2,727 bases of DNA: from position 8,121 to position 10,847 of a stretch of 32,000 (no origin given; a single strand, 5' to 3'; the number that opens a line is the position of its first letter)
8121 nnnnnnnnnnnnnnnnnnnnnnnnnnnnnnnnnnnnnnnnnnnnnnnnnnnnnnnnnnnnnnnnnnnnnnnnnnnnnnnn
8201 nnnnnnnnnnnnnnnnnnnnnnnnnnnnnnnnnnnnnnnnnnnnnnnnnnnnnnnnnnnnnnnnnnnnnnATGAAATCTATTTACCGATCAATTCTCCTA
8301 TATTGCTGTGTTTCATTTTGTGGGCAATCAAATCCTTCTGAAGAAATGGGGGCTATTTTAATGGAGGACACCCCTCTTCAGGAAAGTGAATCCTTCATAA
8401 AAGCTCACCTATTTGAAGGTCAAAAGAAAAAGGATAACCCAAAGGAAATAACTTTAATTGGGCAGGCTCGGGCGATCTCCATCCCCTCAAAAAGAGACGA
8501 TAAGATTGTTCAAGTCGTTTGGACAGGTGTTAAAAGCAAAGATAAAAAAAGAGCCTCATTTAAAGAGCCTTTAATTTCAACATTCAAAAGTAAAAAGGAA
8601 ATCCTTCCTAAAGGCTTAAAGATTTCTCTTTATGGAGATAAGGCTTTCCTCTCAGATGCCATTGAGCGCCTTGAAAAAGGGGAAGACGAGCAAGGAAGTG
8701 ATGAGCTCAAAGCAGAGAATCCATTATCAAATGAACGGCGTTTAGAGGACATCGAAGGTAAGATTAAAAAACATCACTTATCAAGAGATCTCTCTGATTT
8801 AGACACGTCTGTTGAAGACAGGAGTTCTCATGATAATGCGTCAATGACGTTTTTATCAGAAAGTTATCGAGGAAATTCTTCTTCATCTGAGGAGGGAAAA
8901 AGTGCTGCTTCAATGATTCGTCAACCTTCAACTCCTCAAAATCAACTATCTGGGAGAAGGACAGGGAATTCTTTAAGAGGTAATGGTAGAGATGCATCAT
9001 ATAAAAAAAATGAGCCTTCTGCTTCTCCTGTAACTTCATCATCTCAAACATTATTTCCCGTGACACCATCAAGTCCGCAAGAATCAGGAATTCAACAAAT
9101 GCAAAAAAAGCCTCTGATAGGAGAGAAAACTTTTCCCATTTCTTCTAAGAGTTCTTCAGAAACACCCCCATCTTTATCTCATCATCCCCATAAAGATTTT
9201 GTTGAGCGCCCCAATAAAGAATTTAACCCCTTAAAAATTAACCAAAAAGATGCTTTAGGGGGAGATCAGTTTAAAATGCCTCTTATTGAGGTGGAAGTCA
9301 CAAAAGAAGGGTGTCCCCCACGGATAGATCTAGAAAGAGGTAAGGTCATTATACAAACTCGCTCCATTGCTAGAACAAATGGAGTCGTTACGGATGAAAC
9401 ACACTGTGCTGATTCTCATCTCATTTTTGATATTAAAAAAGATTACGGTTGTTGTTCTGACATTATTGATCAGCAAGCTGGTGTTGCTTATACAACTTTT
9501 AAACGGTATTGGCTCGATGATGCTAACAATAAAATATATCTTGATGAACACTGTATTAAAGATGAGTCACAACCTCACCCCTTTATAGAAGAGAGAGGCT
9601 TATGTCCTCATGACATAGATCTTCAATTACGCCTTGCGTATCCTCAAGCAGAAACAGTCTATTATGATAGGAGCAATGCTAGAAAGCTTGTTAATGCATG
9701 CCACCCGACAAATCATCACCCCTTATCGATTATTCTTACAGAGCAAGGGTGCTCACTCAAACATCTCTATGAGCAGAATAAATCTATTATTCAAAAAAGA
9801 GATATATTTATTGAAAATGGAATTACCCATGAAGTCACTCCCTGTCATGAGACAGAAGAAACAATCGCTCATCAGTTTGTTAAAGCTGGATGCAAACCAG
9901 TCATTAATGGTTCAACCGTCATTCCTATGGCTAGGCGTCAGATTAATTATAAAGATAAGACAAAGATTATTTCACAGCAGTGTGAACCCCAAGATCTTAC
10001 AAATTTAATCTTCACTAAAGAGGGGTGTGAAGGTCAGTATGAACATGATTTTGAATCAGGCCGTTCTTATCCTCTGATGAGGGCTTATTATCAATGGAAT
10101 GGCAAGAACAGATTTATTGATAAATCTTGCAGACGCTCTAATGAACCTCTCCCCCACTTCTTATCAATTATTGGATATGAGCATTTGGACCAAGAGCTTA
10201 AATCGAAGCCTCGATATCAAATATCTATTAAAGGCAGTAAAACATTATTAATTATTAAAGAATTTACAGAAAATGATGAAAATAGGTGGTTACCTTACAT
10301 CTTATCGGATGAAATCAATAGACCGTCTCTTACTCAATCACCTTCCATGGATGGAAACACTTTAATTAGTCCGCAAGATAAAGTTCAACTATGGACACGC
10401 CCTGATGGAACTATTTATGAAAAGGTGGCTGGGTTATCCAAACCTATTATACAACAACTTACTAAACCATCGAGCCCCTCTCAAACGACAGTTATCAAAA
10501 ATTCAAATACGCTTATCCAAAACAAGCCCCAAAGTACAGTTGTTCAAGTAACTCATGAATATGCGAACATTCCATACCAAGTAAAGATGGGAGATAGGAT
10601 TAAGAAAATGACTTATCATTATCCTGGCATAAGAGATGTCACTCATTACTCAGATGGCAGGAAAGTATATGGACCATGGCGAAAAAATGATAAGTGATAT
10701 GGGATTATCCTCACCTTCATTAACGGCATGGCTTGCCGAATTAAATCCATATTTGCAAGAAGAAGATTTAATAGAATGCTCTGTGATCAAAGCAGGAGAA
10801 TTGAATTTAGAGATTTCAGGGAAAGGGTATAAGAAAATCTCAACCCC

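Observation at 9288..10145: Six tandem roughly 47-residue Cys-pair modules in an 808-aa secreted protein wedged between virB10 and virB11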

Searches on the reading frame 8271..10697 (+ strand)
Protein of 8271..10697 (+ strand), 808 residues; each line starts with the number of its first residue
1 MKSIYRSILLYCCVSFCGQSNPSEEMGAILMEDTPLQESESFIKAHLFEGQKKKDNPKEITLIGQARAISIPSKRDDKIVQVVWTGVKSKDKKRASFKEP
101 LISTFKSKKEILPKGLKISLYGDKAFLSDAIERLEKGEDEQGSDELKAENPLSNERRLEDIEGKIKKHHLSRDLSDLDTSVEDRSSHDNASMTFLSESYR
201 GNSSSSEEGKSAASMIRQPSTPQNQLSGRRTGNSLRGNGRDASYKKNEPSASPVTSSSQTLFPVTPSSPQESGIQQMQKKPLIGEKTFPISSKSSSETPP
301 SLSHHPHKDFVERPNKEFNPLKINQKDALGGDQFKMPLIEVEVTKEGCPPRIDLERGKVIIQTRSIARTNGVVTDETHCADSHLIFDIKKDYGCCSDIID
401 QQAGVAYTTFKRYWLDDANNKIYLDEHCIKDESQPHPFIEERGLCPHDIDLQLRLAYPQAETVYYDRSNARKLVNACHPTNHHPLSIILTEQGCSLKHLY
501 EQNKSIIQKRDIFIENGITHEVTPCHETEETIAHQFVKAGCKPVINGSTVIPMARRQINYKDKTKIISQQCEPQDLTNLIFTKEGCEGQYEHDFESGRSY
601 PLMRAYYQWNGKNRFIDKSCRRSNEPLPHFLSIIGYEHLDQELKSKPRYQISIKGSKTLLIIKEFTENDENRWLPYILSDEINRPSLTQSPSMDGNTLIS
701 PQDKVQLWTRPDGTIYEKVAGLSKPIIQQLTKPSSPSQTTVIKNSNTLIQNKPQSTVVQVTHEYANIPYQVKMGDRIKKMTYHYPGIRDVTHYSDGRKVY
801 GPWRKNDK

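Call 4: search_protein_families(library=pfam, proteins=[window:8271-10697:+], max_evalue=0.01)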
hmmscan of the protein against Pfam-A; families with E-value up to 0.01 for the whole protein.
window:8271-10697:+ (808 aa): 0 families

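Call 13: search_protein_families(library=ncbifam, proteins=[window:8271-10697:+], max_evalue=0.01)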
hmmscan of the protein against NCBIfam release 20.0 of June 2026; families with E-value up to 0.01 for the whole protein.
window:8271-10697:+ (808 aa): 0 families
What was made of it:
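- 8271..10697 (+): Gene X: 808-aa secreted repeat protein, founding member of an unnamed T4SS-linked family. No Pfam or NCBIfam hit (calls 4, 13).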

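Call 14: find_homologous_proteins(query=window:8271-10697:+, max_evalue=0.001)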
Query window:8271-10697:+ (808 aa): 17 proteins with E <= 0.001 among 8000 candidates.
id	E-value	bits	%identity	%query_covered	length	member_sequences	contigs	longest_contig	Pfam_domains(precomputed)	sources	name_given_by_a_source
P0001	0.0e+0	1695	92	100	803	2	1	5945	-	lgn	-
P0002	0.0e+0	1123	61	100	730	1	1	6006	-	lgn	-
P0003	0.0e+0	1100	74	61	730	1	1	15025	-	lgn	-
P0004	0.0e+0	1030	60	99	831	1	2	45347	-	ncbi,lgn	-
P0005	7.9e-298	1008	59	99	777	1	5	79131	-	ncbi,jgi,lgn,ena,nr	ncbi:MAG: hypothetical protein BGO77_03150 [Caedibacter sp. 37-49]|nr:MAG: hypothetical protein BGO7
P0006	1.7e-297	1007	65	89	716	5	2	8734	-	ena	-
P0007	5.2e-297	1006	57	99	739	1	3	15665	-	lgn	-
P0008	4.8e-277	940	55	100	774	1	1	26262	-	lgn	-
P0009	8.7e-271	919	55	100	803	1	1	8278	-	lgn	-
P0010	2.3e-264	898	54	97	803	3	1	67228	-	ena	-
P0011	2.4e-264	898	54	99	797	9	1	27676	-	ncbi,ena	-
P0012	6.2e-260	883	52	100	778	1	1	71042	-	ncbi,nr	ncbi:hypothetical protein IM40_10090 (plasmid) [Candidatus Paracaedimonas acanthamoebae]|nr:hypothet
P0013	2.6e-259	881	53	97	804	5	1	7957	-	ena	-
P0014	1.5e-86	310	35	58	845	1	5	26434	-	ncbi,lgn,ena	-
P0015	1.1e-79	287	29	99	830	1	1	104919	-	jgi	-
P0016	1.6e-74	270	34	49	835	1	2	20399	-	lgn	-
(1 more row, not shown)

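Call 25: predict_structure(alignment_id=A3)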
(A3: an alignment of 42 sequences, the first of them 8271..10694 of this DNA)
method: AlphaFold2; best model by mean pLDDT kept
length: 808 residues; sequences in the alignment: 42
mean_pLDDT: 72.3   pTM: 0.36
mean pLDDT of the five models: 72.3, 72.2, 71.0, 70.9, 68.7
residues with pLDDT >= 90: 320; 70-90: 213; 50-70: 50; < 50: 225
segments of 3 or more residues with pLDDT < 50: 15-23, 53-55, 141-318, 322-334, 732-753
pLDDT, mean of each block of 10 residues (from residue 1): 60 47 69 86 86 58 91 77 91 83 88 91 85 75 37 41 40 31 29 28 29 35 32 30 32 31 30 29 30 33 33 41 43 58 87 92 88 86 92 91 94 92 92 93 92 94 94 93 93 94 95 93 95 91 90 94 92 92 89 93 91 87 92 93 93 86 92 93 85 82 92 91 81 41 39 61 82 61 82 83 77
secondary structure, 60 per line:
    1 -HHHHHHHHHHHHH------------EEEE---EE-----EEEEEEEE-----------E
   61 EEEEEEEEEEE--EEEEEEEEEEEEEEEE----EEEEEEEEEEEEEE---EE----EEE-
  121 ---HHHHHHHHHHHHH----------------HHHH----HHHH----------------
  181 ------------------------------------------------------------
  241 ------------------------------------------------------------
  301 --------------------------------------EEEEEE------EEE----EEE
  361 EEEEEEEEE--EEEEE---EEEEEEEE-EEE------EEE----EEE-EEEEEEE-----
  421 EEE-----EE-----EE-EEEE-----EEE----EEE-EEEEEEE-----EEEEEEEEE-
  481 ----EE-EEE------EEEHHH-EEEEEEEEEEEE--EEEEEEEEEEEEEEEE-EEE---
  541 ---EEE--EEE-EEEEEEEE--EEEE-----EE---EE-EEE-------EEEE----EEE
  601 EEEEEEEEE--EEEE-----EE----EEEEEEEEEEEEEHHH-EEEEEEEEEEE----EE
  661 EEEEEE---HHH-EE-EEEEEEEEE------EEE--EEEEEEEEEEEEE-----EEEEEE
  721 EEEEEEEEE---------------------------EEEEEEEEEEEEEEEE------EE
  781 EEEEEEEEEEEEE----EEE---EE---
elements in order (helices of 4 or more, strands of 3 or more residues): H2-14 E27-30 E41-48 E60-71 E74-89 E94-107 E117-119 H124-136 H153-156 H161-164 E339-344 E351-353 E358-369 E372-376 E380-387 E389-391 E398-400 E405-407 E409-415 E421-423 E439-442 E448-450 E455-457 E459-465 E471-479 E488-490 E497-499 E504-515 E518-533 E535-537 E544-546 E549-551 E553-560 E563-566 E580-582 E590-593 E598-609 E612-615 E627-639 E644-654 E659-666 E677-685 E692-694 E697-709 E715-729 E757-772 E779-793 E798-800
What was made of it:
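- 8691..9281 (+): Disordered S/P/K/N-rich linker (aa 141-337), variable in length among homologues. pLDDT below 50 for 141-334 (call 25).
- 10155..10460 (+): C-unit (aa 629-730): a second type of all-beta unit (GYEH.D ... RPDGT.Y), amplified 6-7 times in some homologues. pLDDT 82-93 (call 25).
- AF2 predicts an all-beta region at pLDDT above 90 for 340-730 (call 25). A ~195-aa disordered tether (call 25) is not expected in such a part.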

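Call 27: search_protein_representatives(alignment_id=A3)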
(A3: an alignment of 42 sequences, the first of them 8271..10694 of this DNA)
Query: 42 sequences, 717 profile positions. Proteins with E-value up to 0.001 (for the whole library): 607; up to 1e-10: 520; up to 1e-30: 360. The best 150 are listed.
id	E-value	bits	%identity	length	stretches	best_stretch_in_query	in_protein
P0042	0.0e+00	1209.9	-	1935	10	294-661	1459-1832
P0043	0.0e+00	1018.4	-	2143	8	249-691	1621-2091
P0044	6.1e-282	953.7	-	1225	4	250-686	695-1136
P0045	2.8e-264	895.4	-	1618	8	287-662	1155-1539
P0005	4.4e-263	891.4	-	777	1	1-692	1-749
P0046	6.6e-263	890.8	-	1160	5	285-664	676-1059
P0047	4.4e-251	851.7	-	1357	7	294-691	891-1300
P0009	5.3e-247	838.2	-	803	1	1-695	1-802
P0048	4.8e-237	805.3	-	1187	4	301-646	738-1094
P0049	3.7e-229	779.2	-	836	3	287-689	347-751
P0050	8.3e-221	751.7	-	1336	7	286-671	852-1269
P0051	7.4e-220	748.5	-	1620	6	249-671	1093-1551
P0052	1.1e-214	731.4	-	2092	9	249-685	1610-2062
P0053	6.9e-208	708.9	-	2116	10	290-654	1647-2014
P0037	9.2e-207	705.2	-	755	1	4-641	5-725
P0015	2.9e-202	690.4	-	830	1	1-699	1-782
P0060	2.2e-173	594.9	-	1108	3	255-697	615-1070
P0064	1.4e-166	572.4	-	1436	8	30-646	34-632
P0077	1.3e-150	519.6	-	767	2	202-656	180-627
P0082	4.8e-147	507.8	-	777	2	211-663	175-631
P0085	3.9e-146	504.8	-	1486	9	320-537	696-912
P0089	2.4e-144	498.9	-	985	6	344-623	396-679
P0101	2.9e-138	478.8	-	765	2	200-653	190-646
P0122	8.0e-129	447.6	-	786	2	228-655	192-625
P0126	4.6e-127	441.8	-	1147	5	297-647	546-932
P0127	4.6e-127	441.7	-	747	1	1-714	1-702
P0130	1.2e-126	440.4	-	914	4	205-647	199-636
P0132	6.5e-125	434.6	-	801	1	7-671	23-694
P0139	3.5e-123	428.9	-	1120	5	255-693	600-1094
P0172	4.2e-106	372.5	-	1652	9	250-491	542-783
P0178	1.5e-104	367.4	-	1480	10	344-542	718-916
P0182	9.8e-102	358.0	-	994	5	362-620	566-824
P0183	3.5e-101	356.2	-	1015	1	102-661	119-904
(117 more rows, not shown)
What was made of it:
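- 8271..10697 (+): 607 homologous clusters (call 27).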

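Call 28: fold_search(model_id=the predicted structure, library=pdb)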
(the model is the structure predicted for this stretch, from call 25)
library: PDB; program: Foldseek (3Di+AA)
matches with E <= 10: 1015; with E <= 0.001: 3
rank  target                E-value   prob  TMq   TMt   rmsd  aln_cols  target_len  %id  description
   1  9n6v_LH               8.2e-05  0.30  0.05  0.05  43.3       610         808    5  SSU processome maturation and disassembly, State A (released 2025-11-05)
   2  9n73_LI               3.6e-04  0.30  0.05  0.06  62.6       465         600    8  SSU processome maturation and disassembly, State G (released 2025-10-29)
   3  9ltw_B                5.1e-04  0.18  0.05  0.06  50.5       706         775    6  protein structure of DDB1-DDA1-DET1 (released 2026-01-28)
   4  6qx9_B3               1.9e-03  0.11  0.05  0.04  39.4       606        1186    8  Structure of a human fully-assembled precatalytic spliceosome (pre-B complex). (released 2019-04-17)
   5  7zaz_DDD              2.3e-03  0.10  0.04  0.05  51.8       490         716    9  macrocyclase OphP with ZPP (released 2022-07-06)
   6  7b9c_A                4.2e-03  0.11  0.05  0.05  47.9       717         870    7  Structure of a minimal SF3B core in complex with spliceostatin A (form I) (released 2021-08-04)
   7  5efv_A                4.7e-03  0.13  0.05  0.06  49.5       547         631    6  The host-recognition device of Staphylococcus aureus phage Phi11 (released 2016-05-25)
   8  9nws_A                4.7e-03  0.10  0.04  0.05  53.6       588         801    7  Cryo-EM structure of DDB1dB:CRBN:mezigdomide:SALL4(392-449) (released 2026-02-04)
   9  4a0a_A                6.4e-03  0.09  0.04  0.04  47.7       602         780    8  Structure of hsDDB1-drDDB2 bound to a 16 bp CPD-duplex (pyrimidine at D-1 position) at 3.6 A resolution (CPD 3) (released 2011-11-30)
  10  9k1y_A                7.0e-03  0.09  0.05  0.04  49.4       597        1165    8  Structure of the SF3B core, harboring the R625H mutation in SF3B1, in complex with intron-U2 snRNA (released 2025-09-03)
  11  7fik_h                7.4e-03  0.13  0.04  0.09  40.0       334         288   11  The cryo-EM structure of the CR subunit from X. laevis NPC (released 2022-11-09)
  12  7ukn_A                7.8e-03  0.11  0.06  0.05  48.7       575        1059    8  Crystal Structure of DDB1 in Complex with the H-Box Motif of pUL145 (released 2022-08-10)
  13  9nr3_A                9.5e-03  0.08  0.05  0.05  49.4       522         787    8  CRBN-DDB1 in complex with GLUL-cN (released 2026-01-07)
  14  7dvq_3                1.5e-02  0.12  0.06  0.05  42.9       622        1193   10  Cryo-EM Structure of the Activated Human Minor Spliceosome (minor Bact Complex) (released 2021-03-31)
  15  7q3l_C                1.6e-02  0.08  0.05  0.04  42.4       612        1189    9  Human 17S U2 snRNP 5' domain (released 2022-03-30)
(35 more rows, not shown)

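Call 31: find_related_loci(query=A1, collection=genome_contigs, flank=8000)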
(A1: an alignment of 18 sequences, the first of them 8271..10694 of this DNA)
Query A1 (808 aa) in genome_contigs; peptide patterns used: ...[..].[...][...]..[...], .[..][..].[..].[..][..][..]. (x = any residue, [..] = any of these).
24 stretches matched a pattern; 6 encode a relative of the query (tblastn E <= 1e-3); 6 distinct loci.
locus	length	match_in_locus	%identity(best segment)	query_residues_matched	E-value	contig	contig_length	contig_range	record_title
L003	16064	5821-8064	59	1-801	0e+0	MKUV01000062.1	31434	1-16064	MAG: Caedibacter sp. 37-49 SCNpilot_expt_500_p_scaffold_706, whole genome shotgun sequence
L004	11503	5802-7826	65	1-717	0e+0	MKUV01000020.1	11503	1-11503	MAG: Caedibacter sp. 37-49 SCNpilot_expt_500_p_scaffold_2516, whole genome shotgun sequence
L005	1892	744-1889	52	1-384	2e-112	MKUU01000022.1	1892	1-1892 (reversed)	MAG: Caedibacter sp. 38-128 SCNpilot_expt_500_p_scaffold_27772, whole genome shotgun sequence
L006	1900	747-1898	52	1-387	1e-106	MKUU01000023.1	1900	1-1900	MAG: Caedibacter sp. 38-128 SCNpilot_expt_500_p_scaffold_27810, whole genome shotgun sequence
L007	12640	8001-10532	35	1-803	2e-78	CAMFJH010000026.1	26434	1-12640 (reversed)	MAG: uncultured Francisellaceae bacterium isolate SRR12456167_bin.1_metaWRAP_v1.3_MAG genome assembly, contig: ERZ122899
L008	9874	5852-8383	35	1-803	2e-78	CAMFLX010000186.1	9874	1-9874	MAG: uncultured Cytophagales bacterium isolate SRR12456171_bin.15_metaWRAP_v1.3_MAG genome assembly, contig: ERZ12289969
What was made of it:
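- The window's closest relatives are amoeba endosymbionts, Caedibacter and Paracaedimonas (calls 14, 31).
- Tried and rejected: The narrower alignment gave only 6 loci (call 31).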

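Call 32: find_encoding_contigs(protein=P0015, flank=8000, max_places=2)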
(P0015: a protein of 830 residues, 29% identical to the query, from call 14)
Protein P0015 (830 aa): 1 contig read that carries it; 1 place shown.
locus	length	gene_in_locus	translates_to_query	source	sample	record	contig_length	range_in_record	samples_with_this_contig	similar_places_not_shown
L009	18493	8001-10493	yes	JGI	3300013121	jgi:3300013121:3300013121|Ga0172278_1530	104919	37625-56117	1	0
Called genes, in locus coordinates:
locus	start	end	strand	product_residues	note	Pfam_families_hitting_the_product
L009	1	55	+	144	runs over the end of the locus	-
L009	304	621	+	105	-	-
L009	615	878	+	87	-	-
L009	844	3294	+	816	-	PF27097:VirB4_TrbE_N, PF03135:CagE_TrbE_VirB, PF19044:P-loop_TraG (weak)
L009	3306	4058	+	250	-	-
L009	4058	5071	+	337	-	-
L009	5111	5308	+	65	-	-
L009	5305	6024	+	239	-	PF04335:VirB8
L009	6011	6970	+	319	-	PF03524:CagX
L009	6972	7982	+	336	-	PF03743:TrbI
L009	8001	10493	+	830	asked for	-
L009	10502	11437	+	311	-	PF00437:T2SSE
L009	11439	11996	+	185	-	PF01464:SLT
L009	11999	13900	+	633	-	PF02534:T4SS-DNA_transf, PF10412:TrwB_AAD_bind, PF12696:TraG-D_C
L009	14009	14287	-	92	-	PF00126:HTH_1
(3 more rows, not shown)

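Call 38: search_solved_structures(query=A1, max_evalue=1)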
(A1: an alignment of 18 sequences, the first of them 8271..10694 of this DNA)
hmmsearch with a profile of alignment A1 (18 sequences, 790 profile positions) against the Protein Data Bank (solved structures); distinct sequences matched with E-value up to 1: 0.
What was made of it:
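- Tried and rejected: A PDB sequence-profile search found nothing at E<=1 (call 38).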

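Call 42: search_protein_families(library=pfam, proteins=[P0042, P0043, P0044, P0045, P0052], max_evalue=0.01)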
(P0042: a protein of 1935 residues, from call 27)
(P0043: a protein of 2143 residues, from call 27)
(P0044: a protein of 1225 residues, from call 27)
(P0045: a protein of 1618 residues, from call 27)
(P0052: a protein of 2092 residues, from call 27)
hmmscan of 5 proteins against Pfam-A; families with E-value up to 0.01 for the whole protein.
P0042 (1935 aa): 0 families

P0043 (2143 aa): 0 families

P0044 (1225 aa): 0 families

P0045 (1618 aa): 0 families

P0052 (2092 aa): 0 families

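Call 43: search_protein_families(library=pfam, alignment_id=A3, max_evalue=1)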
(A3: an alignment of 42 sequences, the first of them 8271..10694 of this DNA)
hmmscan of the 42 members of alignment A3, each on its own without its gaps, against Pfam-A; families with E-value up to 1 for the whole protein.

A. member 1, window:8271-10694:+ (808 aa): 0 families

B. families by the number of members that match (of 42 scanned): 16 families
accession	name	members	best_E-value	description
PF10902.13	WYL_2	5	0.078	WYL_2, Sm-like SH3 beta-barrel fold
PF04213.18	HtaA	2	0.042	Htaa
PF03100.22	CcmE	2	0.072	CcmE domain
PF22505.1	RNase_J_b_CASP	2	0.21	Ribonuclease J, beta-CASP domain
PF10438.15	Cyc-maltodext_C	1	0.00036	Cyclo-malto-dextrinase C-terminal domain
PF21827.1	New_glue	1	0.021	New glue protein family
PF10036.14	RLL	1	0.037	RNA transcription, translation and transport factor protein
PF22125.1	Lreu_0056_like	1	0.042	Hypotheical protein Lreu_0056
PF03508.18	Connexin43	1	0.093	Gap junction alpha-1 protein (Cx43)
PF19097.5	Snu56_snRNP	1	0.2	Snu56-like U1 small nuclear ribonucleoprotein component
PF01191.24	RNA_pol_Rpb5_C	1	0.21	RNA polymerase Rpb5, C-terminal domain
PF24946.1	Fn3_Dep-1_4th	1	0.25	Dep-1 fourth Fn3-like domain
PF14038.11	YqzE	1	0.33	YqzE-like protein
PF22668.1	DUF7009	1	0.49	Family of unknown function (DUF7009)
PF14153.11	Spore_coat_CotO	1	0.64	Spore coat protein CotO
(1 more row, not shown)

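Call 78: fold_search(model_id=the predicted structure, library=viral)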
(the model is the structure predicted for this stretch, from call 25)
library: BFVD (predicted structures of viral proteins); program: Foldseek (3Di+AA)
matches with E <= 10: 575; with E <= 0.001: 11
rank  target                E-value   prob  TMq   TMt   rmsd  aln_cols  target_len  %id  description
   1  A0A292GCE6            4.9e-06  0.41  0.05  0.04  60.7      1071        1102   10  (no name in the UniProt tables at hand)
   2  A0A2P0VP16            3.0e-05  0.51  0.05  0.05  67.4       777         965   10  TIR/WD40 domain-containing protein [Tetraselmis virus 1]
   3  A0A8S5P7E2            3.0e-05  0.47  0.05  0.04  93.6       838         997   13  Tail protein [Siphoviridae sp. ctmYS12]
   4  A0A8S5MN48            4.6e-05  0.89  0.11  0.14  25.3       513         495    9  Cellulase [Siphoviridae sp. ctxc31]
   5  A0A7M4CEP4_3          5.6e-05  0.38  0.06  0.05  58.3      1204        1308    9  LamG-like jellyroll fold domain-containing protein [Pyramimonas orientalis virus 01B]
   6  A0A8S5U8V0            1.4e-04  0.30  0.05  0.05  66.9       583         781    8  Translation initiation factor-like protein [Siphoviridae sp. ctnMR5]
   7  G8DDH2                1.6e-04  0.41  0.05  0.06  71.6       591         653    9  (no name in the UniProt tables at hand)
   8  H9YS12                2.6e-04  0.28  0.07  0.05  50.7       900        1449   12  (no name in the UniProt tables at hand)
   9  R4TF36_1              4.2e-04  0.33  0.04  0.04  65.0       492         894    9  (no name in the UniProt tables at hand)
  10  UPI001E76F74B         4.4e-04  0.16  0.04  0.05  64.6       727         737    9  (no name look-up for this kind of identifier)
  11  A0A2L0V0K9            7.4e-04  0.14  0.04  0.03  54.2       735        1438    9  High-affnity carbon uptake protein Hat/HatR [Agrobacterium phage Atu_ph07]
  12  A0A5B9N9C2            1.2e-03  0.18  0.08  0.06  49.8      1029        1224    8  Hinge connector of long tail fiber distal connector [Aeromonas phage 4_4572]
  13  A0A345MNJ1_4          1.2e-03  0.14  0.05  0.04  63.4      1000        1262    9  (no name in the UniProt tables at hand)
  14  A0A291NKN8            1.4e-03  0.13  0.06  0.05  46.1       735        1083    7  Tail fiber protein [Salmonella phage SP01]
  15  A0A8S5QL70            1.8e-03  0.13  0.06  0.06  67.5       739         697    9  Uncharacterized protein [Siphoviridae sp. ctmdT21]
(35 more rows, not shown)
